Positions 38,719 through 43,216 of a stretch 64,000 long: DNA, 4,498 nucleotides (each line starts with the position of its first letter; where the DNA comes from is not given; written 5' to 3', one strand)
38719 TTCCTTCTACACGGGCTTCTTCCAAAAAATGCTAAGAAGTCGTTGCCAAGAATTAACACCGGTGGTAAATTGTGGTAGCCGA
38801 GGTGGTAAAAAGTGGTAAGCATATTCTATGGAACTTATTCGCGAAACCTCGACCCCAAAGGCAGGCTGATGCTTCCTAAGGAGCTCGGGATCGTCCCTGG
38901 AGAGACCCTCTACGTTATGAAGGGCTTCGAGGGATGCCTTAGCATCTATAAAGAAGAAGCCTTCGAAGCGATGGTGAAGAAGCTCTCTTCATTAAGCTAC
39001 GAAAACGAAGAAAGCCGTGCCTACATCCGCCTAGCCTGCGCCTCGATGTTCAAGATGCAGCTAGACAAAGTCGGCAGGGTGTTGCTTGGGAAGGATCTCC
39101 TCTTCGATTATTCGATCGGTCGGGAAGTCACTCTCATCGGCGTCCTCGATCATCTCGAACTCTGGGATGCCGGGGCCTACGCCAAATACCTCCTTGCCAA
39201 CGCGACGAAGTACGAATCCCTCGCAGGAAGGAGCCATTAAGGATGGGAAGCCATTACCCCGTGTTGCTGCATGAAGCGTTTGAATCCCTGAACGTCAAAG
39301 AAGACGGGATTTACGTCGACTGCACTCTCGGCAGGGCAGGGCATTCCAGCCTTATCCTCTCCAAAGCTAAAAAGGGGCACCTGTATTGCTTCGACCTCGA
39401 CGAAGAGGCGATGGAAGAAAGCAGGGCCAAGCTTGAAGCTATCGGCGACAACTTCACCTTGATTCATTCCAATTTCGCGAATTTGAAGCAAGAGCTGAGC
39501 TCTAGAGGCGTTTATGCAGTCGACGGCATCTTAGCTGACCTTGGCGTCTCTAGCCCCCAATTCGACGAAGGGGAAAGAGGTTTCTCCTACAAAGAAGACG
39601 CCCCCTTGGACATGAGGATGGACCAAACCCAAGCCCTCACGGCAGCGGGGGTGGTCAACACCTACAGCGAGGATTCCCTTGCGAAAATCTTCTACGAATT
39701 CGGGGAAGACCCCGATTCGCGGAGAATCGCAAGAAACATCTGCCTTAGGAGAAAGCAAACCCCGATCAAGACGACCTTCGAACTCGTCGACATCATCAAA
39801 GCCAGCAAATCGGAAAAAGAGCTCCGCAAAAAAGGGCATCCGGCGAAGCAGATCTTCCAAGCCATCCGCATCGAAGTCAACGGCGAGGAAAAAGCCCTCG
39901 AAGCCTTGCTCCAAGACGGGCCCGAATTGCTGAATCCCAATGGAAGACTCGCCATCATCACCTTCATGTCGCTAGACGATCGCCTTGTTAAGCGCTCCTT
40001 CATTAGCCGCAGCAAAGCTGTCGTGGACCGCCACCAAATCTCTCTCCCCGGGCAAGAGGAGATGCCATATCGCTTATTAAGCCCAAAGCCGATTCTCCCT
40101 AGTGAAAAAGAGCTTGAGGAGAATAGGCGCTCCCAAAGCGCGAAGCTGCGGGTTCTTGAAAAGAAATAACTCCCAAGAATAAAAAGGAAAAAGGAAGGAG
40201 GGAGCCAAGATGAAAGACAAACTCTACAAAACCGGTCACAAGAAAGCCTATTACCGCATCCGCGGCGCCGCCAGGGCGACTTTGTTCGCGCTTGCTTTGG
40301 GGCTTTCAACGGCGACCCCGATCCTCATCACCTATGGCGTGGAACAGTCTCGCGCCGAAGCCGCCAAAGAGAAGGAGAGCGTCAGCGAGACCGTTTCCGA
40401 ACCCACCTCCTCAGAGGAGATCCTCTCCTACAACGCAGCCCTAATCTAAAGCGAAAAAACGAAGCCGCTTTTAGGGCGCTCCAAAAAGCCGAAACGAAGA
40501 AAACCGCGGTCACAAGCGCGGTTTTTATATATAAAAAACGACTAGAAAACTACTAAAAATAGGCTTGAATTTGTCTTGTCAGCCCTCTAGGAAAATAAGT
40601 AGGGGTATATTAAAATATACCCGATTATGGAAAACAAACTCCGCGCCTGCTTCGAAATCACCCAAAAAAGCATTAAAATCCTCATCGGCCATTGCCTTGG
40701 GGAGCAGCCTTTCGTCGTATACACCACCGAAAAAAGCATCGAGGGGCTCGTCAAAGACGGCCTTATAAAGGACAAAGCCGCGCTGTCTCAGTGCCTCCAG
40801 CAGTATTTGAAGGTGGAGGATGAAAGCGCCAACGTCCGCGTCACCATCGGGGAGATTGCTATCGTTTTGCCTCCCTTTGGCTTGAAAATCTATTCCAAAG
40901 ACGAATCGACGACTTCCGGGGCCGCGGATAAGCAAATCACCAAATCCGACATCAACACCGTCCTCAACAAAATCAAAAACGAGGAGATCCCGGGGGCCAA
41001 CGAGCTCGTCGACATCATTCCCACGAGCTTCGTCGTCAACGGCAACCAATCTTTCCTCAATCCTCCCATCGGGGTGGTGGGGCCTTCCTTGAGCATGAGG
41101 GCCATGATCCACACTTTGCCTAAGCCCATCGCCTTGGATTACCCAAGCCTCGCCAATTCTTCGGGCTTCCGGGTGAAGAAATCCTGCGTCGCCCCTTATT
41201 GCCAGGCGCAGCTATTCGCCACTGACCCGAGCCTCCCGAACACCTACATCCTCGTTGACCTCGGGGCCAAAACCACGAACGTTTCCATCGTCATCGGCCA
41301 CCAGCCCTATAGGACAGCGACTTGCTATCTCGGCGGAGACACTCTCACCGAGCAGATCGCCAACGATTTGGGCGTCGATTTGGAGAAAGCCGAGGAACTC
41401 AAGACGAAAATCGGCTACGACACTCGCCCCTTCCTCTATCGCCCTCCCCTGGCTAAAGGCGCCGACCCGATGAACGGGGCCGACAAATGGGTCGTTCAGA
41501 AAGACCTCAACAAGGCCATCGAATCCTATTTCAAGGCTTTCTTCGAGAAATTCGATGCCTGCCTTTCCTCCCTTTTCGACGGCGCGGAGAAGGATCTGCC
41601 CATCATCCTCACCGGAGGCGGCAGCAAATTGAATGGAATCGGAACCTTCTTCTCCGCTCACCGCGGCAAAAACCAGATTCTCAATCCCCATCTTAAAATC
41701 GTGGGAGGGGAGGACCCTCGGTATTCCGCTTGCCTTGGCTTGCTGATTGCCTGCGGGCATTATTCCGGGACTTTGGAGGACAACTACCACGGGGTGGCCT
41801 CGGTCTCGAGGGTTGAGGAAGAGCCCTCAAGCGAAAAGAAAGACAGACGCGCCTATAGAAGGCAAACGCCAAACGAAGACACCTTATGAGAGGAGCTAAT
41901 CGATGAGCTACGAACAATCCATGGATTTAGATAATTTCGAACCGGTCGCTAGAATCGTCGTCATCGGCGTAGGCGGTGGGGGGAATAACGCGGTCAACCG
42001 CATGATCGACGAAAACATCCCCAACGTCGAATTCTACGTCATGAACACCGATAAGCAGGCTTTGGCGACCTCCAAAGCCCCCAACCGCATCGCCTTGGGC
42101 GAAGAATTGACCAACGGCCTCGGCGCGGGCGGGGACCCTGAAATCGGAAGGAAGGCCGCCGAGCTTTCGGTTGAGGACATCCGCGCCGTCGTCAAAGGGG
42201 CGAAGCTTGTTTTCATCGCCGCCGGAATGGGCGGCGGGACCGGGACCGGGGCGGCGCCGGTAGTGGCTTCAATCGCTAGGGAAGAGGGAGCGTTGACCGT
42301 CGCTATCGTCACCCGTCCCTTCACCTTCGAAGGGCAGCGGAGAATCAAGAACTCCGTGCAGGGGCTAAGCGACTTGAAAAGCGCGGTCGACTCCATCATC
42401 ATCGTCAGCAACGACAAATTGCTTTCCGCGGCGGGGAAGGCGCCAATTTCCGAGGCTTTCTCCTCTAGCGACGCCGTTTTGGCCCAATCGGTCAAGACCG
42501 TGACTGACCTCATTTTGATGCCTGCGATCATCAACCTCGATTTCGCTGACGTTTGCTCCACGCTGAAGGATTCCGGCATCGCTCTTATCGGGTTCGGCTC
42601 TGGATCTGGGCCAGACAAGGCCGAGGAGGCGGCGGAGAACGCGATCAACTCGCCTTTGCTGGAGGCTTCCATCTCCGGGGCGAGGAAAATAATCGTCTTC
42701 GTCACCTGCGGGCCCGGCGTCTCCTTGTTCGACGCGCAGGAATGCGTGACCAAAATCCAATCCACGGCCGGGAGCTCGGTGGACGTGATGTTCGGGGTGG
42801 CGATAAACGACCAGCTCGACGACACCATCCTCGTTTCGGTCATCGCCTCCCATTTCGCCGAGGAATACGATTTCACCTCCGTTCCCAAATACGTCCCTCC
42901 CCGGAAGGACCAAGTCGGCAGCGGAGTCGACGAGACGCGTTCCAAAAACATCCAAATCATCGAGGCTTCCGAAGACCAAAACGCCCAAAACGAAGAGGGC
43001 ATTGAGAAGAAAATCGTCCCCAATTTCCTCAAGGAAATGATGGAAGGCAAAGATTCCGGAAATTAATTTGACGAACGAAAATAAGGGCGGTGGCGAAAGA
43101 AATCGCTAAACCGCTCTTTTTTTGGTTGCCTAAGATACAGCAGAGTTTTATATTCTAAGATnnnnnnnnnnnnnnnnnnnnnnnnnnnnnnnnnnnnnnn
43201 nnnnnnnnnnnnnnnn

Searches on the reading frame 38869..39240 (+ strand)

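Call 47: search_protein_families(library=pfam, proteins=[window:38869-39240:+], max_evalue=0.00001)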
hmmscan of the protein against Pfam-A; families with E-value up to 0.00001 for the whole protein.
window:38869-39240:+ (123 aa): 1 family
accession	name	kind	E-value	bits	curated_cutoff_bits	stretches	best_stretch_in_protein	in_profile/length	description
PF02381.23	MraZ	-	2.1e-15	56.9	23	1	62-108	7-53/72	MraZ protein, putative antitoxin-like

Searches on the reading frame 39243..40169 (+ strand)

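Call 47: search_protein_families(library=pfam, proteins=[window:39243-40169:+], max_evalue=0.00001)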
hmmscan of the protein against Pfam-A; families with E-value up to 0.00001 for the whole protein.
window:39243-40169:+ (308 aa): 1 family
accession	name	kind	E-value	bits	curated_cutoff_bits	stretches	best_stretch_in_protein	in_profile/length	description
PF01795.25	Methyltransf_5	-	1.1e-115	386.8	27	1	3-308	3-309/309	MraW methylase family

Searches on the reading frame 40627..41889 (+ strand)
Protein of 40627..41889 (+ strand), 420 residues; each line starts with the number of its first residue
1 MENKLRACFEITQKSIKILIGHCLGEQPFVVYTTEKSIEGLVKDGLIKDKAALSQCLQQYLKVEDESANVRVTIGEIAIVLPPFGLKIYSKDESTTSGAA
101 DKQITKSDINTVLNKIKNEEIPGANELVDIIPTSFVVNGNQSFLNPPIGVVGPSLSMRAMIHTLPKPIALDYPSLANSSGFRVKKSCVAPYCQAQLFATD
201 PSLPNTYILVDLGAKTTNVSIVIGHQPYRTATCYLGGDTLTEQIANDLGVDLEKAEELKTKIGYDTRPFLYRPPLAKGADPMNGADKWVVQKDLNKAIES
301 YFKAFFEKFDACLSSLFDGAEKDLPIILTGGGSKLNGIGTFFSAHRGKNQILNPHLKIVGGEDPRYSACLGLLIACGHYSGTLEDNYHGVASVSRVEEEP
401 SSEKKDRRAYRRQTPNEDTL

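Call 47: search_protein_families(library=pfam, proteins=[window:40627-41889:+], max_evalue=0.00001)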
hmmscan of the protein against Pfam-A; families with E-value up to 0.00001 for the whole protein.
window:40627-41889:+ (420 aa): 4 families
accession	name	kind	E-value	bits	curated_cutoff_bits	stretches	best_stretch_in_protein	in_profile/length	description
PF14450.12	FtsA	-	1.8e-10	41.7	31.8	1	208-371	1-127/127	Cell division protein FtsA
PF02491.25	SHS2_FTSA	-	9.8e-10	39.1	25.4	1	90-161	6-77/79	SHS2 domain inserted in FTSA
PF11104.14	PilM_2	-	2.2e-07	30.6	27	0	205-261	180-236/340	Type IV pilus assembly protein PilM;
PF06723.19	MreB_Mbl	-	3.5e-07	29.8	27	1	204-345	144-296/327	MreB/Mbl protein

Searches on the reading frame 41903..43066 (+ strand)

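Call 47: search_protein_families(library=pfam, proteins=[window:41903-43066:+], max_evalue=0.00001)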
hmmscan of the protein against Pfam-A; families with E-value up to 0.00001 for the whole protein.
window:41903-43066:+ (387 aa): 2 families
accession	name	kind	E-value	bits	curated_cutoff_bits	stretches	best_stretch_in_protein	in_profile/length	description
PF00091.31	Tubulin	-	1.4e-51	176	33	1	17-176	1-188/190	Tubulin/FtsZ family, GTPase domain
PF12327.13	FtsZ_C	-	9.1e-24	84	27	1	225-317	1-93/95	FtsZ family, C-terminal domain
